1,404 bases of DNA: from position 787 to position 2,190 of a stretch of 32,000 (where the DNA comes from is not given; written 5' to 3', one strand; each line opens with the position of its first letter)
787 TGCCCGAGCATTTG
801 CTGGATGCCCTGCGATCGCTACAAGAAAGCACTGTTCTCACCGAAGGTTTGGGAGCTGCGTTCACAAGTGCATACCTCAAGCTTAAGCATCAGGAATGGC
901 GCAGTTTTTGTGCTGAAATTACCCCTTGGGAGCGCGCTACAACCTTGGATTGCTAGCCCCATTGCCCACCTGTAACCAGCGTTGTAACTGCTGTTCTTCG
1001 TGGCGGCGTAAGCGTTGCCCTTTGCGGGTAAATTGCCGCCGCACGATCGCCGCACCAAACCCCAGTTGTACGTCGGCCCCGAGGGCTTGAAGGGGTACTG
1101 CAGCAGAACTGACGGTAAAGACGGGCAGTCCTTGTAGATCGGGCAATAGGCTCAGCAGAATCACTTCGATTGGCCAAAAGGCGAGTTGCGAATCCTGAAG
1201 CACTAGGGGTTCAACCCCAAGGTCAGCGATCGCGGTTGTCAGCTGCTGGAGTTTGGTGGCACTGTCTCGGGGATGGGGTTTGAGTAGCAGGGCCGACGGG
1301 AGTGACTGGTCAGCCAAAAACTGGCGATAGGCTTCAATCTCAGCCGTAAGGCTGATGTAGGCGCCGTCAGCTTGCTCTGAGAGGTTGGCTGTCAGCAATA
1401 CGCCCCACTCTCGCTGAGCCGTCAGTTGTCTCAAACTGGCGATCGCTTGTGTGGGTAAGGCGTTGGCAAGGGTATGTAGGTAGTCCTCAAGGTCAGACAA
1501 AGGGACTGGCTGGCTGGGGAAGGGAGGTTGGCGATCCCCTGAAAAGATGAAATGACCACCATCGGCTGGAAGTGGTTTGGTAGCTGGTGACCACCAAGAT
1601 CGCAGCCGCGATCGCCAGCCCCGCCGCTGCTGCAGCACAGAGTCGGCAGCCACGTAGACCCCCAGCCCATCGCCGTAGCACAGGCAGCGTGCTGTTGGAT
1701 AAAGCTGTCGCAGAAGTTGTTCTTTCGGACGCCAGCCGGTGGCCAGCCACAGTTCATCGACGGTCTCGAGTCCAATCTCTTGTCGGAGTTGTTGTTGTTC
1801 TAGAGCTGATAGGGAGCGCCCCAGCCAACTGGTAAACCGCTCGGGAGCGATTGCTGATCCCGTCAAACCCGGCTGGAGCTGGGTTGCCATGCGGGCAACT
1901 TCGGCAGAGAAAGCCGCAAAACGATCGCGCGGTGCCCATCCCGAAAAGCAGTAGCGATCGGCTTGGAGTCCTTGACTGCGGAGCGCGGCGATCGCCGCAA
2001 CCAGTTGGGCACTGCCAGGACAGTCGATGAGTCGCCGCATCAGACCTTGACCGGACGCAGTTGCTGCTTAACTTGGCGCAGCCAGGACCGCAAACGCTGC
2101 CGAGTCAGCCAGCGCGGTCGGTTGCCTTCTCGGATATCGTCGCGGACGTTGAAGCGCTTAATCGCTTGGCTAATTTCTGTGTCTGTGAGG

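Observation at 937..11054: CMP-Kdo supply operon flanked by a mirrored, duplicated GT8 + HP-motif glycosyltransferase module and an O-antigen-ligase-like gene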

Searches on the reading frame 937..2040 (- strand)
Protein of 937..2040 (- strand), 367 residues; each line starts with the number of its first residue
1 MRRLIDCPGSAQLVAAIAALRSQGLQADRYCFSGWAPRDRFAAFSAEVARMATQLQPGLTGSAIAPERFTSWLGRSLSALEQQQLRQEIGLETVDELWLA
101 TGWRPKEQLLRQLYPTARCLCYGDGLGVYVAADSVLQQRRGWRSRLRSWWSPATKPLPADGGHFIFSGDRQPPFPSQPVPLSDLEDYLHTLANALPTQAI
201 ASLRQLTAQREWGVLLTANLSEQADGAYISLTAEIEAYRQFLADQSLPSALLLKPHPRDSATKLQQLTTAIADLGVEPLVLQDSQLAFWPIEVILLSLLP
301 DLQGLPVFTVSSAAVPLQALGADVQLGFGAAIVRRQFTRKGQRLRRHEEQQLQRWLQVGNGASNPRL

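Call 4: search_protein_families(library=pfam, proteins=[window:937-2040:-], max_evalue=0.1)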
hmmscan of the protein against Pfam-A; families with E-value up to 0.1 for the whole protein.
window:937-2040:- (367 aa): 2 families
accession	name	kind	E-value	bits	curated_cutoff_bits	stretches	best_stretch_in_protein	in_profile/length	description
PF07388.17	A-2_8-polyST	-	0.025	14.5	23.3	1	227-273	219-266/316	Alpha-2,8-polysialyltransferase (POLYST)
PF08223.16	PaaX_C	-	0.078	13.8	22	0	219-264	27-73/91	PaaX-like protein C-terminal domain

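Call 5: search_protein_families(library=ncbifam, proteins=[window:937-2040:-], max_evalue=0.1)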
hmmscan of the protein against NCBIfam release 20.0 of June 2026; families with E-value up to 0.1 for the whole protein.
window:937-2040:- (367 aa): 1 family
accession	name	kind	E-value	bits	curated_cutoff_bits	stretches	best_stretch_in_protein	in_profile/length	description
NF011570.0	PRK14994.1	equivalog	0.018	14.3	502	1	14-38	123-147/287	16S rRNA (cytidine(1402)-2'-O)-methyltransferase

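Call 10: find_homologous_proteins(query=window:937-2040:-)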
Query window:937-2040:- (367 aa): 15 proteins with E <= 0.001 among 8000 candidates.
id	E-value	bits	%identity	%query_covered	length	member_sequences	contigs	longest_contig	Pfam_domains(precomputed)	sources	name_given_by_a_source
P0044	1.4e-237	805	99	100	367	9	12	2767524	-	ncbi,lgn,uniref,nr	ncbi:hypothetical protein [Synechococcus elongatus]|uniref:hypothetical protein n=1 Tax=Synechococcu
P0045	1.1e-201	687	87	99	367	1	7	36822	-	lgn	-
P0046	1.2e-190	651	81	100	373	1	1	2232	-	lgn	-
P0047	7.3e-190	648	83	97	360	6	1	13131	-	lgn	-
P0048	4.1e-31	126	30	96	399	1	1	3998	PF07388.18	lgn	-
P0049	8.9e-29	118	30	97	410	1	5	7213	PF07388.18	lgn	-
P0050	6.4e-21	93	29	84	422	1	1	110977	PF07388.18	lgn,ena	-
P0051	6.9e-20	89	30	91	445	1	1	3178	PF07388.18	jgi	jgi:hypothetical protein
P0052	1.5e-15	75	27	95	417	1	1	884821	PF07388.18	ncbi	-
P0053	1.6e-14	72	26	97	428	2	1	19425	PF07388.18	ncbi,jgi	jgi:hypothetical protein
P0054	4.8e-14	70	28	79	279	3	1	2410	PF07388.18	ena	-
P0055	9.1e-13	66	28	97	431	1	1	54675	PF07388.18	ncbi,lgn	-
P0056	4.8e-12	63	28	97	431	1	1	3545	PF07388.18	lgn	-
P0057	5.1e-12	63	29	74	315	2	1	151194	PF07388.18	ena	-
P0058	1.6e-11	62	24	99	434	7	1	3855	PF07388.18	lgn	-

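Call 24: search_solved_structures(query=A2, max_evalue=10, show_alignments=2)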
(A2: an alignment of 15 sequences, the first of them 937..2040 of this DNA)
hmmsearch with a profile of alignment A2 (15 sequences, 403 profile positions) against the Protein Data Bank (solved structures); distinct sequences matched with E-value up to 10: 1.
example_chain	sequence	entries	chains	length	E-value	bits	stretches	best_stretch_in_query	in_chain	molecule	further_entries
3nys_A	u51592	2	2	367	1.2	11.3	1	123-169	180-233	Aminotransferase WbpE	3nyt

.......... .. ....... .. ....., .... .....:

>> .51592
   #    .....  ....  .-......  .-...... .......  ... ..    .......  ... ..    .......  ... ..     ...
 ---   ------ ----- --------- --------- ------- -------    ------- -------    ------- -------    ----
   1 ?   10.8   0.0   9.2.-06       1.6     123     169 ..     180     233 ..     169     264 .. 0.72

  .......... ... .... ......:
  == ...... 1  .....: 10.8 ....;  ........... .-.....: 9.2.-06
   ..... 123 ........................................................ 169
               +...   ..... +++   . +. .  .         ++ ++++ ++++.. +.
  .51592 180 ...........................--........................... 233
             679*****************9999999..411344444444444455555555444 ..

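Call 27: find_encoding_contigs(protein=P0052, flank=10000, max_places=2)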
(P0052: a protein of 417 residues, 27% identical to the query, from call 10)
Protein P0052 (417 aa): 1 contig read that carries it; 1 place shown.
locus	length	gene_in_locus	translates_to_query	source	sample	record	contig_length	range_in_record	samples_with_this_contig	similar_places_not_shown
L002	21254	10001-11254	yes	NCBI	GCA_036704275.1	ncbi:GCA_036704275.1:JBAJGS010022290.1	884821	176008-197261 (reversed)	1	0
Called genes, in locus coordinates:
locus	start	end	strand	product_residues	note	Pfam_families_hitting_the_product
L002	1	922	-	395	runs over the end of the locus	PF12704:MacB_PCD, PF02687:FtsX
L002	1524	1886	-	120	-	PF05635:23S_rRNA_IVP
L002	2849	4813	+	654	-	PF08534:Redoxin, PF00085:Thioredoxin (weak), PF00578:AhpC-TSA, PF13905:Thioredoxin_8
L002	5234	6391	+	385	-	PF07963:N_methyl, PF07596:SBP_bac_10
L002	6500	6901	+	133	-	-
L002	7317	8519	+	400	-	-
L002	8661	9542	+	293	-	PF01501:Glyco_transf_8 (faint)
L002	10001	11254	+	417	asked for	PF07388:A-2_8-polyST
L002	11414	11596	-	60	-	-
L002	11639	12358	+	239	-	PF03567:Sulfotransfer_2 (faint)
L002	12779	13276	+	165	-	-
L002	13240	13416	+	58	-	-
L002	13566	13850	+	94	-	-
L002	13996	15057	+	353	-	PF13489:Methyltransf_23, PF13847:Methyltransf_31, PF08241:Methyltransf_11, PF08242:Methyltransf_12, PF13649:Methyltransf_25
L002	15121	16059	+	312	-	-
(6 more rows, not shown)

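Call 28: find_encoding_contigs(protein=P0050, flank=8000, max_places=1)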
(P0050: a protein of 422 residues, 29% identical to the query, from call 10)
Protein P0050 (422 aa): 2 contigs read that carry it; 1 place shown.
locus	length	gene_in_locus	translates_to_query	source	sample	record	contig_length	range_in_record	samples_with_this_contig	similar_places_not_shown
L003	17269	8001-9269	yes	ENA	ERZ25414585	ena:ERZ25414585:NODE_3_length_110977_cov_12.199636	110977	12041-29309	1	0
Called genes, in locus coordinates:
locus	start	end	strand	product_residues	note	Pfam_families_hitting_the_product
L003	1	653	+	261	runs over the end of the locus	PF13672:PP2C_2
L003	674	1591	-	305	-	PF00483:NTP_transferase, PF12804:NTP_transf_3 (weak)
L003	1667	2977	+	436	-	PF03446:NAD_binding_2 (faint), PF03721:UDPG_MGDP_dh_N, PF03807:F420_oxidored (faint), PF00984:UDPG_MGDP_dh, PF03720:UDPG_MGDP_dh_C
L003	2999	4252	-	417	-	PF13439:Glyco_transf_4 (faint), PF13579:Glyco_trans_4_4, PF00534:Glycos_transf_1 (faint), PF13692:Glyco_trans_1_4 (weak)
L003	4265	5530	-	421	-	PF20706:GT4-conflict, PF00534:Glycos_transf_1, PF13692:Glyco_trans_1_4, PF13524:Glyco_trans_1_2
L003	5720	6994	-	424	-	PF20706:GT4-conflict, PF00534:Glycos_transf_1, PF13692:Glyco_trans_1_4, PF13524:Glyco_trans_1_2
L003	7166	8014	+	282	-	-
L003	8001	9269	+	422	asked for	PF07388:A-2_8-polyST (weak)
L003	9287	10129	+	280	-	PF08241:Methyltransf_11, PF13489:Methyltransf_23 (faint), PF13649:Methyltransf_25 (weak)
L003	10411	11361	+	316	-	PF13489:Methyltransf_23 (weak)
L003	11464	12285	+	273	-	PF13640:2OG-FeII_Oxy_3 (weak)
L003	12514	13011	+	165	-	PF25087:GMPPB_C (faint), PF00132:Hexapep, PF14602:Hexapep_2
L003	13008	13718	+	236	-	PF05711:TylF, PF13578:Methyltransf_24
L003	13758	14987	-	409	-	PF00005:ABC_tran, PF13304:AAA_21 (faint), PF14524:Wzt_C (weak)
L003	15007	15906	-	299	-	-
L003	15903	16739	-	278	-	PF00793:DAHP_synth_1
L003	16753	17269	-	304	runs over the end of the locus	PF01380:SIS, PF13580:SIS_2 (weak), PF00571:CBS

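Call 29: find_encoding_contigs(protein=P0057, flank=8000, max_places=1)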
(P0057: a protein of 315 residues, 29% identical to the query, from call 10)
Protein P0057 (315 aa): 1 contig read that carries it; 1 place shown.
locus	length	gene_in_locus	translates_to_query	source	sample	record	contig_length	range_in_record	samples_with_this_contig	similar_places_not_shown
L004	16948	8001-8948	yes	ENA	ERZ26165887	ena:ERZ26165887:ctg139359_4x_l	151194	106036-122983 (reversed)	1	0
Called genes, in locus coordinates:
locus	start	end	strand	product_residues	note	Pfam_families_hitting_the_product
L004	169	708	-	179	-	PF04306:DUF456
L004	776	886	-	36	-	-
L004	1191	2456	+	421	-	PF00201:UDPGT (weak), PF04101:Glyco_tran_28_C, PF06722:EryCIII-like_C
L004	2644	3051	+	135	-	-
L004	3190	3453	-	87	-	-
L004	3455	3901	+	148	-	-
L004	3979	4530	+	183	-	PF08241:Methyltransf_11, PF08242:Methyltransf_12, PF13489:Methyltransf_23, PF13847:Methyltransf_31 (weak)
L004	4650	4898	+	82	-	-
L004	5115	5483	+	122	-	PF13578:Methyltransf_24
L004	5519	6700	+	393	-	PF01501:Glyco_transf_8 (weak)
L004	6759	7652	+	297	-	PF01501:Glyco_transf_8 (weak)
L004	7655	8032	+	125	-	-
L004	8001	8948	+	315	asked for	PF07388:A-2_8-polyST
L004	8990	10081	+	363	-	PF00534:Glycos_transf_1, PF13692:Glyco_trans_1_4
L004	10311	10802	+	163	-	PF00582:Usp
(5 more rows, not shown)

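Call 33: predict_structure(alignment_id=A2)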
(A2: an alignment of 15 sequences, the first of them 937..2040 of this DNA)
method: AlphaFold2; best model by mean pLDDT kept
length: 367 residues; sequences in the alignment: 15
mean_pLDDT: 87.9   pTM: 0.88
mean pLDDT of the five models: 87.9, 86.6, 86.3, 86.1, 83.3
residues with pLDDT >= 90: 235; 70-90: 99; 50-70: 16; < 50: 17
segments of 3 or more residues with pLDDT < 50: 142-148, 150-153, 362-367
pLDDT, mean of each block of 10 residues (from residue 1): 94 96 96 84 93 96 85 82 94 96 87 94 91 73 48 66 87 91 94 90 89 94 79 97 96 90 96 96 86 94 95 92 95 94 89 81 40
secondary structure, 60 per line:
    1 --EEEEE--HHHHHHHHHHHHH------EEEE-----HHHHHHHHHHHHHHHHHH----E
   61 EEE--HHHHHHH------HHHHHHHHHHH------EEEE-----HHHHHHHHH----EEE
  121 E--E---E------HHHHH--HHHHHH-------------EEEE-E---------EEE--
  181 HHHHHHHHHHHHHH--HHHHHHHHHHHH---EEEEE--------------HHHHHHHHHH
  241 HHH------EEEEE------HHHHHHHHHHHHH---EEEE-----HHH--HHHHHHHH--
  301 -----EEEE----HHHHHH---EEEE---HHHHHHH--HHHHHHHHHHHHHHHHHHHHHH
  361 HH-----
elements in order: E3-7 H10-22 E29-32 H38-55 E60-63 H66-72 H79-89 E96-99 H105-113 E118-121 H135-139 H142-147 E161-164 E176-178 H181-194 H197-208 E212-216 H231-243 E250-254 H261-273 E277-280 H291-298 E306-309 H314-319 E323-326 H330-336 H339-362

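Call 37: fold_search(model_id=the predicted structure, library=pdb)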
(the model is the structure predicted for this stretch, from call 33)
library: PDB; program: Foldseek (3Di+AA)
matches with E <= 10: 1635; with E <= 0.001: 4
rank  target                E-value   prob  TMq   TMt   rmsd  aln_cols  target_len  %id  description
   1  5wcn_A                1.5e-06  1.00  0.53  0.52   7.1       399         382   10  Structure of a bacterial polysialyltransferase in complex with CDP (released 2017-08-02)
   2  8h5d_B                9.7e-05  1.00  0.38  0.37  11.8       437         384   12  Crystal structure of YojK mutant in complex with UDP (released 2023-10-18)
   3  2yk7                  3.1e-04  1.00  0.31  0.35  17.1       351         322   13  Structure of Neisseria LOS-specific sialyltransferase (NST), in complex with CMP-3F-Neu5Ac. (released 2011-08-31)
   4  1psw                  4.8e-04  0.99  0.35  0.38  10.8       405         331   11  Structure of E. coli ADP-heptose lps heptosyltransferase II (released 2003-07-08)
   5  5v0t_E                3.0e-03  0.97  0.41  0.35  12.2       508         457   11  Crystal structure of an alpha,alpha-trehalose-phosphate synthase (UDP-forming) from Burkholderia xenovorans in complex (released 2017-04-05)
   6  9jxx_C                3.5e-03  0.60  0.23  0.20  20.4       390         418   12  Crystal structure of SiRe_0806 in complex with cA4 (released 2025-07-23)
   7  5v0t_B                3.7e-03  0.97  0.41  0.35  12.1       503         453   10  Crystal structure of an alpha,alpha-trehalose-phosphate synthase (UDP-forming) from Burkholderia xenovorans in complex (released 2017-04-05)
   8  5v0t_C                4.3e-03  0.97  0.42  0.36  12.2       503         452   10  Crystal structure of an alpha,alpha-trehalose-phosphate synthase (UDP-forming) from Burkholderia xenovorans in complex (released 2017-04-05)
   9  4lei_B                4.6e-03  0.97  0.42  0.41   9.5       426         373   13  Spinosyn Forosaminyltransferase SpnP (released 2014-12-10)
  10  5v0t_F                4.9e-03  0.94  0.40  0.34  12.3       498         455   10  Crystal structure of an alpha,alpha-trehalose-phosphate synthase (UDP-forming) from Burkholderia xenovorans in complex (released 2017-04-05)
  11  5tvg_D                6.4e-03  0.93  0.41  0.35  12.6       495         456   11  Crystal structure of an alpha,alpha-trehalose-phosphate synthase (UDP-forming) from Burkholderia vietnamiensis (released 2016-11-16)
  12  8znm_D                7.1e-03  0.93  0.41  0.35  10.1       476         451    9  CRYSTAL STRUCTURE OF DI-C-GLYCOSYLTRANSFERASE GGCGT MUTANT IN COMPLEX WITH UDP-GLC (released 2025-06-04)
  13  2jfu                  9.4e-03  0.25  0.15  0.19  18.1       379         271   12  Crystal structure of Enterococcus faecium glutamate racemase in complex with phosphate (released 2007-07-03)
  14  9yfx_C                1.1e-02  0.63  0.23  0.24  13.8       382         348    9  KrKA retaining Kdo transferase CMP complex (released 2026-01-28)
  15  9otr_A                1.2e-02  0.33  0.19  0.21  17.7       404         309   10  Crystal Structure of Salmonella FraB Deglycase, Crystal Form 4 with deletion of C-terminal residues 313-325. (released 2025-08-06)
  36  9yfx_B                3.4e-02  0.47  0.25  0.26  13.2       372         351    7  KrKA retaining Kdo transferase CMP complex (released 2026-01-28)
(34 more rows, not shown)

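Call 52: search_protein_families(library=pfam, alignment_id=A2, max_evalue=0.01)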
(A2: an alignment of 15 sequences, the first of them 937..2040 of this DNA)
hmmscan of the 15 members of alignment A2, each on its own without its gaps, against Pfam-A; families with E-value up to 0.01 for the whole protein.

A. member 1, window:937-2040:- (367 aa): 0 families

B. families by the number of members that match (of 15 scanned): 1 family
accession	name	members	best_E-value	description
PF07388.17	A-2_8-polyST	14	1.2e-12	Alpha-2,8-polysialyltransferase (POLYST)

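Call 58: find_related_loci(query=A2, collection=genome_contigs, flank=10000)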
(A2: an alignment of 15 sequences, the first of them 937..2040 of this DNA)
Query A2 (367 aa) in genome_contigs; peptide patterns used: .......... (x = any residue, [..] = any of these).
47 stretches matched a pattern; 33 encode a relative of the query (tblastn E <= 1e-3); 33 distinct loci.
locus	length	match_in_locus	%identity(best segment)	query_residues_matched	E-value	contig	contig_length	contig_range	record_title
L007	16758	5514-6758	29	1-365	2e-38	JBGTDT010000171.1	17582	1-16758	MAG: Thermosynechococcaceae cyanobacterium isolate JTS-RE15 k141_12329156, whole genome shotgun sequence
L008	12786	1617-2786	27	1-353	2e-36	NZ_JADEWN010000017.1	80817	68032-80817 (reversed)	Gloeocapsopsis crepidinum LEGE 06123 NODE_17_length_80817_cov_10.3497, whole genome shotgun sequence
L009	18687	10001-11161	29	2-356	1e-35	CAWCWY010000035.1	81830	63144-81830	MAG: uncultured cyanobacterium isolate MFD03250.bin.2.89 genome assembly, contig: contig_6586, whole genome shotgun sequ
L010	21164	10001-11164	29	1-356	3e-35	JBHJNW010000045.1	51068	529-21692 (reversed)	MAG: Pleurocapsa sp. isolate al_S4C427_1 S4Ck119_401895, whole genome shotgun sequence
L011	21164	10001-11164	28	1-356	4e-35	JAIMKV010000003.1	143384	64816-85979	MAG: Myxosarcina sp. GA_180221_E-2-1-MAG-40_15 NODE_23_length_143448_cov_9.849888, whole genome shotgun sequence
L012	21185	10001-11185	26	1-357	6e-35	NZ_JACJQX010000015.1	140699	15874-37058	Chroococcidiopsis sp. [FACHB-1243] strain FACHB-1243 contig15, whole genome shotgun sequence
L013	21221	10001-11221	29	1-357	6e-34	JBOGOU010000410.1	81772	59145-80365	MAG: Pyrinomonadaceae bacterium isolate H1-B1_maxbin2.bin.13 k127_356671, whole genome shotgun sequence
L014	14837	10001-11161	28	1-356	8e-33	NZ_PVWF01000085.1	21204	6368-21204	Pleurocapsa sp. CCALA 161 NODE_109_length_21204_cov_11.5566_ID_55606, whole genome shotgun sequence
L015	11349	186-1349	28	1-356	1e-35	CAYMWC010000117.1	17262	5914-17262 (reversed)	MAG TPA_asm: uncultured Pleurocapsa sp. isolate SRP072547_co1_227 genome assembly, contig: NODE_5370_length_17262_cov_9.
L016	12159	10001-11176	28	1-353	3e-32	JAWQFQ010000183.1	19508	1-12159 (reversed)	MAG: Scytonema sp. PMC 1070.18 PMC1070_618_length_19508_cov_58.586799, whole genome shotgun sequence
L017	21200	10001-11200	29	1-357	2e-31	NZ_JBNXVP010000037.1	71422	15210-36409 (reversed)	Leptolyngbya sp. AN10 NODE_37_length_71422_cov_20.351413, whole genome shotgun sequence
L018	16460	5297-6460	29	1-356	2e-34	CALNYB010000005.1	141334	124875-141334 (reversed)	MAG: Cyanobacteriota bacterium isolate HOU_bin.0041 genome assembly, contig: contig_12802, whole genome shotgun sequence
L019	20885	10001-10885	29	83-356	1e-29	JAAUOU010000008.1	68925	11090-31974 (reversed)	MAG: Hyellaceae cyanobacterium CSU_1_1 NODE_32_length_68925_cov_3.78765, whole genome shotgun sequence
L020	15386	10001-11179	24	2-353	6e-29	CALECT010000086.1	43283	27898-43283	MAG: uncultured Pseudanabaenaceae cyanobacterium isolate R2_Bin_Bin_165_1 genome assembly, contig: c_000003363668, whole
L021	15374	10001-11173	27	1-357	4e-27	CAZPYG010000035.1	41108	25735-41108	MAG TPA_asm: uncultured bacterium isolate SRP332253_co2_75 genome assembly, contig: NODE_811_length_41108_cov_7.143108,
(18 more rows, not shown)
